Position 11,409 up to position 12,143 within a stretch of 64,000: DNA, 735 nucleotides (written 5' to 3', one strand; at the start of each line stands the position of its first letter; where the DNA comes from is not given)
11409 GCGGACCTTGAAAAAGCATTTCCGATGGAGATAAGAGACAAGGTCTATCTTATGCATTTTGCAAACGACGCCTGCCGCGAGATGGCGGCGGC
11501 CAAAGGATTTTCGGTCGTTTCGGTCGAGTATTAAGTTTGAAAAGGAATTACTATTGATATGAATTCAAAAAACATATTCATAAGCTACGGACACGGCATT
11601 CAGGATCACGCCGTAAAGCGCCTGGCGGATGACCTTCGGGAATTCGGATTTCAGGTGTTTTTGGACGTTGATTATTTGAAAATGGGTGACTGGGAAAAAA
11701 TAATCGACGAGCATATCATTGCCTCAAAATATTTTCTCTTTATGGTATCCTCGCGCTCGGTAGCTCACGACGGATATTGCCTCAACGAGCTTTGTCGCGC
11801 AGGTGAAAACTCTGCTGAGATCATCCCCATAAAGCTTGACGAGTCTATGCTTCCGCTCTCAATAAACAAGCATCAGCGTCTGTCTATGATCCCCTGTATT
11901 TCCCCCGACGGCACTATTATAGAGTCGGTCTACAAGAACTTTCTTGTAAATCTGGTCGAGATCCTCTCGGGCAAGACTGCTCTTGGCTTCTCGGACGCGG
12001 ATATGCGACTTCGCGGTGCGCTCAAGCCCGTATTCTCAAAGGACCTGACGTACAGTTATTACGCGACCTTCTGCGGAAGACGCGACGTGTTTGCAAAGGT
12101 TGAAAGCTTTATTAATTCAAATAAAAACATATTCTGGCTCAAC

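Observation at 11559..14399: Single polypeptide with plant-TNL-like order: TIR, NACHT NTPase, TPR-like sensor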

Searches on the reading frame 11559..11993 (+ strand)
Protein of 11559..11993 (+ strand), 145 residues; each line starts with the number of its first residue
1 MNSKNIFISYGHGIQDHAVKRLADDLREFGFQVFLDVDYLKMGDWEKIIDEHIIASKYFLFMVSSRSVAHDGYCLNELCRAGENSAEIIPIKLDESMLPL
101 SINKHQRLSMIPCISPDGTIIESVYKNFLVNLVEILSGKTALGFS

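Call 50: search_solved_structures(query=A4, max_evalue=0.001, show_alignments=5)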
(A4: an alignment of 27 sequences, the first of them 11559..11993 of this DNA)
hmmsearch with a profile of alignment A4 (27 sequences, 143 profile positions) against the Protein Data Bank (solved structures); distinct sequences matched with E-value up to 0.001: 39.
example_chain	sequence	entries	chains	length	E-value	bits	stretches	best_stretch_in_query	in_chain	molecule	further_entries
8p2m_A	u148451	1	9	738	1.5e-10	44.4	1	3-90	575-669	NAD(+) hydrolase tir-1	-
8p2l_A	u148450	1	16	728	3e-10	43.4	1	3-90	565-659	NAD(+) hydrolase SARM1,NAD(+) hydrolase tir-1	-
9tzw_A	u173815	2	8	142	9.3e-10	41.9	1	3-90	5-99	NAD(+) hydrolase SARM1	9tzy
9mw1_B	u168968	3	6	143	9.6e-10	41.8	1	3-90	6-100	NAD(+) hydrolase SARM1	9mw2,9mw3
10rb_A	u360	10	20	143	9.6e-10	41.8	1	3-90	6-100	NAD(+) hydrolase SARM1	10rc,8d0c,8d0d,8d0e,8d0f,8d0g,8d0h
10ra_A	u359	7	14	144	9.7e-10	41.8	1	3-90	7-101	Sterile alpha and TIR motif-containing protein 1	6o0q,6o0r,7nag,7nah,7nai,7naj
9hq0_A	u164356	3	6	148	1.1e-09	41.6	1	3-90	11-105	NAD(+) hydrolase SARM1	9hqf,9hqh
6o0u_A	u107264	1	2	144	1.3e-09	41.4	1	3-90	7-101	Sterile alpha and TIR motif-containing protein 1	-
7uxr_A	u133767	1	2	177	5.2e-09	39.4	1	4-90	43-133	TIR domain protein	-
6o0v_A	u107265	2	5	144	6.3e-09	39.2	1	3-90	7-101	Sterile alpha and TIR motif-containing protein 1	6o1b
8qlo_A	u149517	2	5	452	7.5e-09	38.9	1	2-94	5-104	Toll/interleukin-1 receptor domain-containing protein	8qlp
6wpk_A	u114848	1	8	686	1.2e-08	38.3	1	3-136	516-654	NAD(+) hydrolase SARM1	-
7ld0_A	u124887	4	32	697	1.2e-08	38.2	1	3-136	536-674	NAD(+) hydrolase SARM1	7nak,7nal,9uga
7djt_A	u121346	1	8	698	1.2e-08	38.2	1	3-136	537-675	NAD(+) hydrolase SARM1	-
7knq_A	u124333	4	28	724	1.3e-08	38.1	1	3-136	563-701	NAD(+) hydrolase SARM1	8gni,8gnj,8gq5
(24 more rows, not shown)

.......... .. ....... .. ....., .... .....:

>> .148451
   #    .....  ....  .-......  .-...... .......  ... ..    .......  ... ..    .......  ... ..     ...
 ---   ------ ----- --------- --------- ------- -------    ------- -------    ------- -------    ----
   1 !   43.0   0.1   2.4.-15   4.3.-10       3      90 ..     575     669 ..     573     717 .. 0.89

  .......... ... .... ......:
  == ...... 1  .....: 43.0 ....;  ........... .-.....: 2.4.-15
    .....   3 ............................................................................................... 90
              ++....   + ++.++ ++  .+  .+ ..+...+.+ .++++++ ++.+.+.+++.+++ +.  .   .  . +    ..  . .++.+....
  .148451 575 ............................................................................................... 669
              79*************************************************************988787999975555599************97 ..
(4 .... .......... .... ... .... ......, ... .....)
